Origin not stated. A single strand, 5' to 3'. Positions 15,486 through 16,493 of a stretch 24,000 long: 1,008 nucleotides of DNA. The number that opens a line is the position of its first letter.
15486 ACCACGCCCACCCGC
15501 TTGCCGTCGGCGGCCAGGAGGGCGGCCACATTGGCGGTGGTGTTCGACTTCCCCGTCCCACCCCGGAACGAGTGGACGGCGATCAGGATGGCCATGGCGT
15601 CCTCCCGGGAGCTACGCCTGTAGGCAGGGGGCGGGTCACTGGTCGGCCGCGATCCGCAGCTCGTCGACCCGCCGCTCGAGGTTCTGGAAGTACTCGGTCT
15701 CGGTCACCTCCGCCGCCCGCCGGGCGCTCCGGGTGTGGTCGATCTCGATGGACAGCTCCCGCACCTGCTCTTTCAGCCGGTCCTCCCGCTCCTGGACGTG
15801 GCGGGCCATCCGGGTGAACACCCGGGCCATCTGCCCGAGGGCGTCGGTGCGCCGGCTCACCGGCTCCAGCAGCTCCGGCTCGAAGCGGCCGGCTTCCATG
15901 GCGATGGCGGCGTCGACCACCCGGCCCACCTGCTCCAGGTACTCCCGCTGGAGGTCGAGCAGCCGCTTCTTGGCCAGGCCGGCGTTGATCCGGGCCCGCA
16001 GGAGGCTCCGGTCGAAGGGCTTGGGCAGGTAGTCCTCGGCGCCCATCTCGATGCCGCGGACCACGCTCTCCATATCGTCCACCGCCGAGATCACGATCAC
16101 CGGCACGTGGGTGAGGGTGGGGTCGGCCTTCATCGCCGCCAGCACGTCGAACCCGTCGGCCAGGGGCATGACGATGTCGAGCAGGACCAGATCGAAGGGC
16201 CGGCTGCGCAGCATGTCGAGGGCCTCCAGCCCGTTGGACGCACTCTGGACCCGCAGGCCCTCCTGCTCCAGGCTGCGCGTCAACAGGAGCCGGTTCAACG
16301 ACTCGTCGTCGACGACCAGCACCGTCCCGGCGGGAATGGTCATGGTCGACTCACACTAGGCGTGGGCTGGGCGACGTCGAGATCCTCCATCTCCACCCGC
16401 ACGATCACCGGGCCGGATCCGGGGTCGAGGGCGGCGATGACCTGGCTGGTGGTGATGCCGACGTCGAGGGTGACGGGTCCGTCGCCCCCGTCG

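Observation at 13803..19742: Candidate uncharacterised signalling module: orphan Hpt facing a transporter-fold giant / REC / MinD-ParA / lipoprotein operon with no histidine kinase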

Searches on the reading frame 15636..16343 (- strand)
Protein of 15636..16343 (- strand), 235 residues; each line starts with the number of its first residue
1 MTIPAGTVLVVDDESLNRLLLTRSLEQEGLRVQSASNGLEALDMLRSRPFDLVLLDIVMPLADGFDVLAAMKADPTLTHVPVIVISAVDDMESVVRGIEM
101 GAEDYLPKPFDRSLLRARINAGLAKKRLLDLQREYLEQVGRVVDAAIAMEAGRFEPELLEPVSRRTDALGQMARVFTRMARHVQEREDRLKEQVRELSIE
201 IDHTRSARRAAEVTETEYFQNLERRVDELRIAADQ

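Call 3: search_protein_families(library=pfam, proteins=[window:15636-16343:-], max_evalue=0.01)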
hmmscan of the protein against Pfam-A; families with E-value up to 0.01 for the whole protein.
window:15636-16343:- (235 aa): 1 family
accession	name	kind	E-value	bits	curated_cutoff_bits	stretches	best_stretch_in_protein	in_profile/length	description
PF00072.30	Response_reg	-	1.4e-30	106.1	30.2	1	8-120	1-111/111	Response regulator receiver domain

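Call 4: search_protein_families(library=ncbifam, proteins=[window:15636-16343:-], max_evalue=0.01)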
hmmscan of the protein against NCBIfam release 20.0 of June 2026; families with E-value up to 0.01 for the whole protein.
window:15636-16343:- (235 aa): 100 families (the best 25 are shown)
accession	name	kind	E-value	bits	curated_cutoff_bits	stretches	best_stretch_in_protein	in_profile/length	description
NF007135.0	PRK09581.1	equivalog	7.1e-33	114.1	474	1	7-134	4-131/457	PleD family two-component system response regulator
NF045944.1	ResRegRpaBCyano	equivalog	6.5e-27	94.4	330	1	9-130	1-119/229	response regulator transcription factor RpaB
NF041733.1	resp_reg_CseB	equivalog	2e-24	86.2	350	1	7-130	2-122/228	two-component system response regulator CseB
NF040689.1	MtrAB_MtrA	equivalog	3e-24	85.6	300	1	8-136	1-124/219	MtrAB system response regulator MtrA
NF053854.1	RespRegPhoBBctds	equivalog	4e-24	85.2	270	1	8-127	1-119/225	two-component system response regulator PhoB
TIGR01387.1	cztR_silR_copR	subfamily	8.5e-24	84.4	279.2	1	8-130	1-121/218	heavy metal response regulator transcription factor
TIGR02154.1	PhoB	equivalog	2e-23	82.9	296.2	1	7-127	4-124/226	phosphate regulon transcriptional regulator PhoB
NF007005.1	PRK09468.1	equivalog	3.2e-22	79.1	331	1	7-126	5-122/237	osmolarity response regulator transcription factor OmpR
NF008199.0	PRK10955.1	equivalog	4e-22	79.3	341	1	8-157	4-149/232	envelope stress response regulator transcription factor CpxR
NF040534.1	resp_reg_YycF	equivalog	7.3e-22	77.8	340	1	7-133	2-125/231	response regulator YycF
NF008469.0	PRK11361.1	equivalog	1.6e-21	76.5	714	1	5-123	4-120/461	acetoacetate metabolism transcriptional regulator AtoC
NF045991.1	RespRegCtrARhodob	equivalog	1.7e-21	77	350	1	8-123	3-116/224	response regulator transcription factor CtrA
NF033120.0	vanR_FM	exception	3.2e-21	76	460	1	7-135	5-128/231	vancomycin resistance response regulator transcription factor, VanR-F/VanR-M family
TIGR01818.1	ntrC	equivalog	4.2e-21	75.3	558.6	1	8-113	1-104/463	nitrogen regulation protein NR(I)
NF011874.0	PRK15347.1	equivalog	2.7e-20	72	852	1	8-120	693-807/921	two component system sensor kinase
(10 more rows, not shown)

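Call 30: search_solved_structures(query=window:15636-16343:-, max_evalue=1e-10)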
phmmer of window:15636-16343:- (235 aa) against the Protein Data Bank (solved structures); distinct sequences matched with E-value up to 1e-10: 166 (the best 60 are shown).
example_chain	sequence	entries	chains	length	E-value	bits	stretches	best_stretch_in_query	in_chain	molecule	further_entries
9g85_A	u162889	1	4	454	5.3e-32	114.6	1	7-143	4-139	Response regulator PleD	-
2wb4_A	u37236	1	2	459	5.4e-32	114.5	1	7-143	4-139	DIGUANYLATE CYCLASE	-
9g86_A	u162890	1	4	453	6.3e-32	114.3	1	7-143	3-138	Response regulator PleD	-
1w25_A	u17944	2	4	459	6.6e-32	114.2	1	7-143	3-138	STALKED-CELL DIFFERENTIATION CONTROLLING PROTEIN | RESPONSE REGULATOR PLED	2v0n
3nnn_A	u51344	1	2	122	4.7e-23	85.3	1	8-126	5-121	DNA BINDING RESPONSE REGULATOR D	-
1kgs_A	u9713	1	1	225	1.4e-22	83.8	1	8-126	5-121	DNA BINDING RESPONSE REGULATOR D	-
12aw_A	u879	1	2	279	6e-20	75.2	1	6-157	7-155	HYBRID TWO-COMPONENT SYSTEM PROTEIN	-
9ji3_J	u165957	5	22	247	1.8e-19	73.6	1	2-121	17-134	DNA-binding response regulator | Possible two component system response transcriptional positive regulator PhoP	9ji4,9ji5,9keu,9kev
3r0j_A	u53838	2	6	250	1.9e-19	73.6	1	2-121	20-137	POSSIBLE TWO COMPONENT SYSTEM RESPONSE TRANSCRIPTIONAL POSITIVE REGULATOR PHOP | Response regulator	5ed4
4uhj_A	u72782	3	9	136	9.5e-19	71.3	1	8-125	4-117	TRANSCRIPTIONAL REGULATORY PROTEIN CPXR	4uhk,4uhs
9xzo_A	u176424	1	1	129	2e-18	70.2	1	7-122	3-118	De novo protein M1X0B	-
2zwm_A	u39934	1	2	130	3.9e-18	69.3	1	8-130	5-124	Transcriptional regulatory protein yycF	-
1nxo_A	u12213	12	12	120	4e-18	69.2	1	8-124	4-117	DNA-binding response regulator | Response regulator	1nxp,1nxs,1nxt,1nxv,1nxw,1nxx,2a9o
6eb7_A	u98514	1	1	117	6.5e-18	68.5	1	8-123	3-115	DNA-binding response regulator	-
1mvo_A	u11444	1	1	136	9.5e-18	68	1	8-127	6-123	PhoP response regulator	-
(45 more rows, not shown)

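Call 40: find_homologous_proteins(query=window:15636-16343:-, max_evalue=1e-10)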
Query window:15636-16343:- (235 aa): 6563 proteins with E <= 1e-10 among 8000 candidates; the best 120 are listed.
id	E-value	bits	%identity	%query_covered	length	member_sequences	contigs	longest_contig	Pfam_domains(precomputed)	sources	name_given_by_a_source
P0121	1.9e-140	484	100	100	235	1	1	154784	PF00072.31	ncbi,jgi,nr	ncbi:MAG: hypothetical protein QOG43_2594 [Actinomycetota bacterium]|jgi:DNA-binding response OmpR f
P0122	3.2e-125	434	90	100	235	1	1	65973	PF00072.31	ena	-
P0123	2.7e-124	431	89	100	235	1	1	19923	PF00072.31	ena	-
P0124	2.2e-123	428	89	100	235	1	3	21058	PF00072.31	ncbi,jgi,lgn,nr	ncbi:MAG: hypothetical protein QOG82_601 [Actinomycetota bacterium]|jgi:CheY-like chemotaxis protein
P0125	1.0e-122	426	89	100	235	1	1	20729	PF00072.31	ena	-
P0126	2.0e-122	425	88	100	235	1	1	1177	PF00072.31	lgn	-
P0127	1.2e-121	422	89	100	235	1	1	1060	PF00072.31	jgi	jgi:two-component system, cell cycle response regulator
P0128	1.1e-112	393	82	100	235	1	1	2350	PF00072.31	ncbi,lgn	ncbi:MAG TPA: response regulator [Acidimicrobiales bacterium]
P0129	4.0e-105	368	76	100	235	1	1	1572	PF00072.31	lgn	-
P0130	1.7e-103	363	78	100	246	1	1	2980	PF00072.31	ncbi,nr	ncbi:MAG: two-component system, cell cycle response regulator [Actinomycetota bacterium]|nr:two-comp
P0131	2.1e-98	346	73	98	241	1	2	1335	PF00072.31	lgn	-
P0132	4.7e-94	332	89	78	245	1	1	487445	PF00072.31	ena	-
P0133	4.4e-84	299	64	98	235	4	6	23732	PF00072.31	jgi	jgi:two-component system cell cycle response regulator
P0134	4.6e-84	299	64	100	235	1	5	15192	PF00072.31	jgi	jgi:two-component system cell cycle response regulator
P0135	5.5e-84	299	65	100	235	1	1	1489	PF00072.31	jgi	jgi:CheY-like chemotaxis protein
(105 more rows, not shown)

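Call 43: search_solved_structures(query=A3, max_evalue=1e-20, show_alignments=2)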
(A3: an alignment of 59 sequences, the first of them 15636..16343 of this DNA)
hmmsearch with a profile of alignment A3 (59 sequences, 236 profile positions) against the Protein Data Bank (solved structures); distinct sequences matched with E-value up to 1e-20: 66 (the best 60 are shown).
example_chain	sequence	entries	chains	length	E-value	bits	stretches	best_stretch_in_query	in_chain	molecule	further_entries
9g85_A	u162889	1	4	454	2.2e-43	151.5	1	6-128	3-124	Response regulator PleD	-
2wb4_A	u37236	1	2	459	2.3e-43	151.5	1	6-128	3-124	DIGUANYLATE CYCLASE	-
9g86_A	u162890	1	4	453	2.6e-43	151.3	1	6-128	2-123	Response regulator PleD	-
1w25_A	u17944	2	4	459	2.8e-43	151.2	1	6-128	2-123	STALKED-CELL DIFFERENTIATION CONTROLLING PROTEIN | RESPONSE REGULATOR PLED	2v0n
9xzo_A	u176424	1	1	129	4e-29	104.9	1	6-125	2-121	De novo protein M1X0B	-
3nnn_A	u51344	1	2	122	8.8e-27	97.2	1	7-126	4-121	DNA BINDING RESPONSE REGULATOR D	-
3gt7_A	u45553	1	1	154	1.4e-26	96.6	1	3-124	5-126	Sensor protein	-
1kgs_A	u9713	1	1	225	2.2e-26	95.9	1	7-126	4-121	DNA BINDING RESPONSE REGULATOR D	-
1mvo_A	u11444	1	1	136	5.3e-26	94.7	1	6-128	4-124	PhoP response regulator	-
3t6k_A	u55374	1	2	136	1.1e-25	93.6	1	5-127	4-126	Response regulator receiver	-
4uhj_A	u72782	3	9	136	6.5e-25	91.1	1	7-127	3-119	TRANSCRIPTIONAL REGULATORY PROTEIN CPXR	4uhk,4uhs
12aw_A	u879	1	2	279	7.7e-25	90.9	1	6-141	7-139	HYBRID TWO-COMPONENT SYSTEM PROTEIN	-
5x5j_A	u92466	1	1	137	1.5e-24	90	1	5-128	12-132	AdeR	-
5xjp_A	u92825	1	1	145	1.6e-24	89.9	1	5-128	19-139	AdeR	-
2zwm_A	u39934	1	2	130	4.5e-24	88.3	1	7-126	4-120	Transcriptional regulatory protein yycF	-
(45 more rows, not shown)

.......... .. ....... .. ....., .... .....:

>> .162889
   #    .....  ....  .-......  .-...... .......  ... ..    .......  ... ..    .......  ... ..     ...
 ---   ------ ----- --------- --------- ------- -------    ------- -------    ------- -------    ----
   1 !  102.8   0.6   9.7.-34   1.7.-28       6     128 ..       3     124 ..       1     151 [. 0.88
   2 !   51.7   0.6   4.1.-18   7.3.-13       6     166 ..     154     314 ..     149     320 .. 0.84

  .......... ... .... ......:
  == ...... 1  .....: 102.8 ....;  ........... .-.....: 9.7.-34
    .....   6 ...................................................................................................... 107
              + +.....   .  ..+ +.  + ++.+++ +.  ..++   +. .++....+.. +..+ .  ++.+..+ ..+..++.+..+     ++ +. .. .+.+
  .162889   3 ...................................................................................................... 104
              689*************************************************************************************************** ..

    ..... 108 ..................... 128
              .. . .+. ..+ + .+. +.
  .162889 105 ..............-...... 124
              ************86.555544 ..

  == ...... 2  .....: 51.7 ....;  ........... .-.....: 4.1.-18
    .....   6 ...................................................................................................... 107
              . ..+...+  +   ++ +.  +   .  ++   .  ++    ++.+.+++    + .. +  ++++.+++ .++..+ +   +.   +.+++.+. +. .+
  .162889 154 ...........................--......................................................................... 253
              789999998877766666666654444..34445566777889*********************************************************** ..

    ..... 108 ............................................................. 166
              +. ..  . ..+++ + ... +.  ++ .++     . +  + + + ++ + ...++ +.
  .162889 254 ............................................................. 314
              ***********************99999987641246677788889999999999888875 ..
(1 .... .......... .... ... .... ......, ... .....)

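Call 47: predict_structure(alignment_id=A3)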
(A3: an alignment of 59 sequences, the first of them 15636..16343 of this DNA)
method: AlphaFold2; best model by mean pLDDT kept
length: 235 residues; sequences in the alignment: 59
mean_pLDDT: 86.5   pTM: 0.67
mean pLDDT of the five models: 86.5, 85.2, 84.8, 84.3, 83.9
residues with pLDDT >= 90: 126; 70-90: 81; 50-70: 26; < 50: 2
segments of 3 or more residues with pLDDT < 50: none
pLDDT, mean of each block of 10 residues (from residue 1): 77 96 94 97 95 94 94 93 93 93 93 93 92 90 85 85 89 88 85 78 66 63 73 58
secondary structure, 60 per line:
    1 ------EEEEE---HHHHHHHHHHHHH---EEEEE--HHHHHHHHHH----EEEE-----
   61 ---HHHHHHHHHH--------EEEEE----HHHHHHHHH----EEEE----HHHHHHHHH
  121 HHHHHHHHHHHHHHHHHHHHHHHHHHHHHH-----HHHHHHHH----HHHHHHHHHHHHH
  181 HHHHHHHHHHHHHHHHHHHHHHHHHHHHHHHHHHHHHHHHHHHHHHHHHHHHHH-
elements in order: E7-11 H15-27 E31-35 H38-47 E52-55 H64-73 E82-86 H91-99 E104-107 H112-150 H156-163 H168-234

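Call 49: fold_search(model_id=the predicted structure, library=pdb)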
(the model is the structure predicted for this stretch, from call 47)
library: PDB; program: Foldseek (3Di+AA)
matches with E <= 10: 1545; with E <= 0.001: 623
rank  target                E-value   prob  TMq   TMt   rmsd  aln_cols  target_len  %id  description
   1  4ja2                  2.0e-12  1.00  0.49  0.95   0.8       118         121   35  Structural basis of a rationally rewired protein-protein interface (RR468mutant V13P, L14I, I17M and N21V) (released 2013-09-04)
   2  3gl9_B                2.4e-12  1.00  0.50  0.96   0.7       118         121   35  The structure of a histidine kinase-response regulator complex sheds light into two-component signaling and reveals a  (released 2009-10-27)
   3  4uhk_B                2.9e-12  1.00  0.51  0.92   1.4       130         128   38  Crystal structure of the receiver domain of CpxR from E. coli (phosphorylated) (released 2016-04-13)
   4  4uhj_A                3.3e-12  1.00  0.51  0.94   1.2       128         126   39  Crystal structure of the receiver domain of CpxR from E. coli (orthorhombic form) (released 2016-04-13)
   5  4uhk_A                3.5e-12  1.00  0.52  0.91   1.4       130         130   38  Crystal structure of the receiver domain of CpxR from E. coli (phosphorylated) (released 2016-04-13)
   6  6rh1_C                4.0e-12  1.00  0.49  0.96   0.8       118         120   34  Revisiting pH-gated conformational switch. Complex HK853-RR468 D53A pH 7 (released 2020-02-19)
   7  6rh8_C                5.2e-12  1.00  0.49  0.94   0.9       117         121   34  Revisiting pH-gated conformational switch. Complex HK853 mutant H260A -RR468 mutant D53A pH 5.3 (released 2020-02-19)
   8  3nnn_A                5.2e-12  1.00  0.48  0.94   1.1       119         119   40  BeF3 Activated DrrD Receiver Domain (released 2010-08-11)
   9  9of4_C                5.2e-12  1.00  0.48  0.91   1.0       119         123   34  Structure of the Acinetobacter baumannii Response Regulator PmrA Receiver Domain M12I Mutation (released 2025-11-26)
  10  5uht_B                7.1e-12  1.00  0.50  0.96   0.9       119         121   34  Structure of the Thermotoga maritima HK853-BeF3-RR468 complex at pH 5.0 (released 2017-12-27)
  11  1zy2_A                7.6e-12  1.00  0.51  0.83   2.3       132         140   32  Crystal structure of the phosphorylated receiver domain of the transcription regulator NtrC1 from Aquifex aeolicus (released 2005-08-16)
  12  9dvt_R                9.9e-12  1.00  0.50  0.50   1.4       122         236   32  Cryo-EM structure of RpaA bound to PkaiBC DNA and the CTD of the alpha subunit of RNAP from the cyanobacterium Synecho (released 2025-10-15)
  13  2wb4_A                1.5e-11  1.00  0.55  0.29   2.4       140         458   38  activated diguanylate cyclase PleD in complex with c-di-GMP (released 2010-04-21)
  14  2a9o                  1.8e-11  1.00  0.48  0.95   0.9       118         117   35  Crystal structures of an activated YycF homologue, the essential response regulator from S.pneumoniae in complex with Be (released 2006-09-26)
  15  1zes_A                1.8e-11  1.00  0.50  0.95   1.0       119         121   34  BeF3- activated PhoB receiver domain (released 2005-09-20)
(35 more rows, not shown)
